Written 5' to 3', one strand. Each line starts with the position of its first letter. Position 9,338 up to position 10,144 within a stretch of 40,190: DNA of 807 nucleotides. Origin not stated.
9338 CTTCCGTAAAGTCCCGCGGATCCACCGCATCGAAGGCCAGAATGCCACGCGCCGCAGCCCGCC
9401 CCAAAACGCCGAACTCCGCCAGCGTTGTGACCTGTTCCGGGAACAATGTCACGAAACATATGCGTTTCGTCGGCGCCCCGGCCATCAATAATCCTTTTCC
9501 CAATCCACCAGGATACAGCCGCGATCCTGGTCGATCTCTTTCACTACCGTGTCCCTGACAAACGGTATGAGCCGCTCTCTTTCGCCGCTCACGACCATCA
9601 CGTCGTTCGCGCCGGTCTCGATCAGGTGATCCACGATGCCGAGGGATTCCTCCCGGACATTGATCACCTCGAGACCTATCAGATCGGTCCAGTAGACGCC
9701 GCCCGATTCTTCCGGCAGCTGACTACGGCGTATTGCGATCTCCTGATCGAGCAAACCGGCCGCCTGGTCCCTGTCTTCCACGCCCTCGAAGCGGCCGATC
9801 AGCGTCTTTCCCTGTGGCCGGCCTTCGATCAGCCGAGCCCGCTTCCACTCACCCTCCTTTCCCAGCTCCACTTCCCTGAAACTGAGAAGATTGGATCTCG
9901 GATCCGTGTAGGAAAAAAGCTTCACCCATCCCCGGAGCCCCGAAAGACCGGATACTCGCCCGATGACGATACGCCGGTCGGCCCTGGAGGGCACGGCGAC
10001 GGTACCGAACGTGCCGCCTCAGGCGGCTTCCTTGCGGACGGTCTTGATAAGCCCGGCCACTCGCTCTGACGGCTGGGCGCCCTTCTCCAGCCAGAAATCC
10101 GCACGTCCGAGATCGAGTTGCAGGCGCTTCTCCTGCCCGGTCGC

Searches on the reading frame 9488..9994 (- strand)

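Call 74: search_protein_families(library=pfam, proteins=[window:9488-9994:-], max_evalue=0.001)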
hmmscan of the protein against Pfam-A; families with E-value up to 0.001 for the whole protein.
window:9488-9994:- (169 aa): 3 families
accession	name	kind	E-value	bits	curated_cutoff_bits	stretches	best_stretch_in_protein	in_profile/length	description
PF01782.24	RimM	-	5.8e-19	68.6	23.5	1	10-92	1-84/84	RimM N-terminal domain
PF24986.1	PRC_RimM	-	1.8e-13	50.4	27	1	102-168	1-68/69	RimM PRC barrel domain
PF05239.21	PRC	-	2.1e-08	34.5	21.2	1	100-164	4-72/78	PRC-barrel domain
